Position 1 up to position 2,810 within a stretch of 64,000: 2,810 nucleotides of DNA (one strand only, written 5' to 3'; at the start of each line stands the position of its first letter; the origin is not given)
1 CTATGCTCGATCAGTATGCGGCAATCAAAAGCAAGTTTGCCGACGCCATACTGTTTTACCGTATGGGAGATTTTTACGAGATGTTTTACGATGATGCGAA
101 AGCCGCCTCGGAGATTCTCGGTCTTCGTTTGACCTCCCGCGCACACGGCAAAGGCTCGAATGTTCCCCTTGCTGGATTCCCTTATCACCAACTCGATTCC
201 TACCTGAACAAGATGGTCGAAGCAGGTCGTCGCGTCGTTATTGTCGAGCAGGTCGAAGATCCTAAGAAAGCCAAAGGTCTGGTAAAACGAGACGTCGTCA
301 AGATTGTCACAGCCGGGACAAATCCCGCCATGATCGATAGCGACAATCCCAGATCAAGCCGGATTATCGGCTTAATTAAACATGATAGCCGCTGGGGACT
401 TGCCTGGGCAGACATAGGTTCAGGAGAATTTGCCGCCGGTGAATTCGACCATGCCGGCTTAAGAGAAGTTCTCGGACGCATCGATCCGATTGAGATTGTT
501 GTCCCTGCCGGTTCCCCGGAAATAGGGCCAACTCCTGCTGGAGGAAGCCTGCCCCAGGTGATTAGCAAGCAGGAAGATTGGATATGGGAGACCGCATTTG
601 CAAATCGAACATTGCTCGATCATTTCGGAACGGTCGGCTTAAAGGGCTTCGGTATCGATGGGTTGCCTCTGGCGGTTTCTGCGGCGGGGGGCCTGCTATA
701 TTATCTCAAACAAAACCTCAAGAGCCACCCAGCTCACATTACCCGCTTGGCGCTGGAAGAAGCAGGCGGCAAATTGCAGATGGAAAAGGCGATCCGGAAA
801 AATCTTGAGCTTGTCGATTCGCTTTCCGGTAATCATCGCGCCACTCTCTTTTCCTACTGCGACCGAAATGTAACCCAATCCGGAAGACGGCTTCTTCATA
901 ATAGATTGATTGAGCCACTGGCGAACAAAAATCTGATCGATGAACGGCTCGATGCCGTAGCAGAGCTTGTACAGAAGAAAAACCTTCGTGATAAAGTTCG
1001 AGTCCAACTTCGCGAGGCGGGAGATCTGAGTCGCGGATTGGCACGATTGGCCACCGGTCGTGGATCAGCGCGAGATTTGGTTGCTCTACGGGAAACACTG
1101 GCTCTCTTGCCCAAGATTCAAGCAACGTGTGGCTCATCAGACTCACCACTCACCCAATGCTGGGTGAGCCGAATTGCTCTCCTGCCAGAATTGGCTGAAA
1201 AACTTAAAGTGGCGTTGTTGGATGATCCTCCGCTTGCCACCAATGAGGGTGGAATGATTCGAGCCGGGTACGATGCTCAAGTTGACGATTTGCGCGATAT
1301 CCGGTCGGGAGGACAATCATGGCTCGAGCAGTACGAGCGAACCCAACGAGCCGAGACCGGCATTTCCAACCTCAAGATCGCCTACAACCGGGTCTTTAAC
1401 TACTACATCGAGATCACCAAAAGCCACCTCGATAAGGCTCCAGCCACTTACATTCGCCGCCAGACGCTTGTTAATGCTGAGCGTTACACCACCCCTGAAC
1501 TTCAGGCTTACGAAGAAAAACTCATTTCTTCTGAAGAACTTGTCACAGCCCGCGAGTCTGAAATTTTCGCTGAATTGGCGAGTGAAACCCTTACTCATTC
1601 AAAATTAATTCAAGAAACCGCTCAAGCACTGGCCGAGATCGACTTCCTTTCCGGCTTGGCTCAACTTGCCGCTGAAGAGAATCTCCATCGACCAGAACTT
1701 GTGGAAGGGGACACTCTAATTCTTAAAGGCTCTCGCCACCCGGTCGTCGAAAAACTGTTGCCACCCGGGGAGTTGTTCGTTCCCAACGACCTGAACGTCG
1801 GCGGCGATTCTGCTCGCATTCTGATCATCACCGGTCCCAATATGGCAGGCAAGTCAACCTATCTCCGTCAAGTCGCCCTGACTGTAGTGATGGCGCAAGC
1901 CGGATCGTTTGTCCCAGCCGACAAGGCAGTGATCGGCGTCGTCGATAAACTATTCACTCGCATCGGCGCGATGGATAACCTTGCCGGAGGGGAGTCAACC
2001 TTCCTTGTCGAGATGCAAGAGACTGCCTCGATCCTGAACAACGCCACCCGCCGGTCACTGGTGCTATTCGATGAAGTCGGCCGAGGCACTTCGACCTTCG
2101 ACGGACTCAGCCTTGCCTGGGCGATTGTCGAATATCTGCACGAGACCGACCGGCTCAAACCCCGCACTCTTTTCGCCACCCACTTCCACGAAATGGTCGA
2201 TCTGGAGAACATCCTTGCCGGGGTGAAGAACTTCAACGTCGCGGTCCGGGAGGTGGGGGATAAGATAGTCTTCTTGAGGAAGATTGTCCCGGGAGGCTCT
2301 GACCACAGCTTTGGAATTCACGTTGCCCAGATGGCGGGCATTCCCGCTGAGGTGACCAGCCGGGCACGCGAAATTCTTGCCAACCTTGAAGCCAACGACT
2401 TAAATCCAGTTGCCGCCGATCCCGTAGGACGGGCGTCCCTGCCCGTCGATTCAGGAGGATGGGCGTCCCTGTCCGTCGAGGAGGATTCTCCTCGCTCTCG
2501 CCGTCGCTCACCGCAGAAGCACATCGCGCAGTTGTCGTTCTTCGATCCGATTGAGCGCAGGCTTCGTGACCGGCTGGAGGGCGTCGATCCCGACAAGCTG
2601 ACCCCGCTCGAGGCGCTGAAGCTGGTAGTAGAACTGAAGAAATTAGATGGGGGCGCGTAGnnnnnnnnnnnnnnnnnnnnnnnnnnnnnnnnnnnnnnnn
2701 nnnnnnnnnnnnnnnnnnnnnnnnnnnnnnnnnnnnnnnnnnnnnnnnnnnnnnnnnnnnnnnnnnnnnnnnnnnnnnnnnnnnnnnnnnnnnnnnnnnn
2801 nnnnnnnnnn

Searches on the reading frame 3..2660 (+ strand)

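Call 72: search_protein_families(library=pfam, proteins=[window:3-2660:+], max_evalue=0.00001)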
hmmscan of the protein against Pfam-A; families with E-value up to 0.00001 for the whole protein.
window:3-2660:+ (885 aa): 5 families
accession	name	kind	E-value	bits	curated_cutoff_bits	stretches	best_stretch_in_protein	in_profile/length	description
PF00488.27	MutS_V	-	4.3e-80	268.6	30.2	1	607-796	1-188/188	MutS domain V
PF05192.23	MutS_III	-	6.8e-41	141.2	34.1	1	265-553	3-194/194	MutS domain III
PF01624.25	MutS_I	-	1.8e-36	125.2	20.6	1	1-106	3-108/113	MutS domain I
PF05190.23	MutS_IV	-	1.2e-28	99.7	22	1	422-512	1-91/92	MutS family domain IV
PF05188.22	MutS_II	-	1.1e-16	61.8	25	1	127-246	10-132/133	MutS domain II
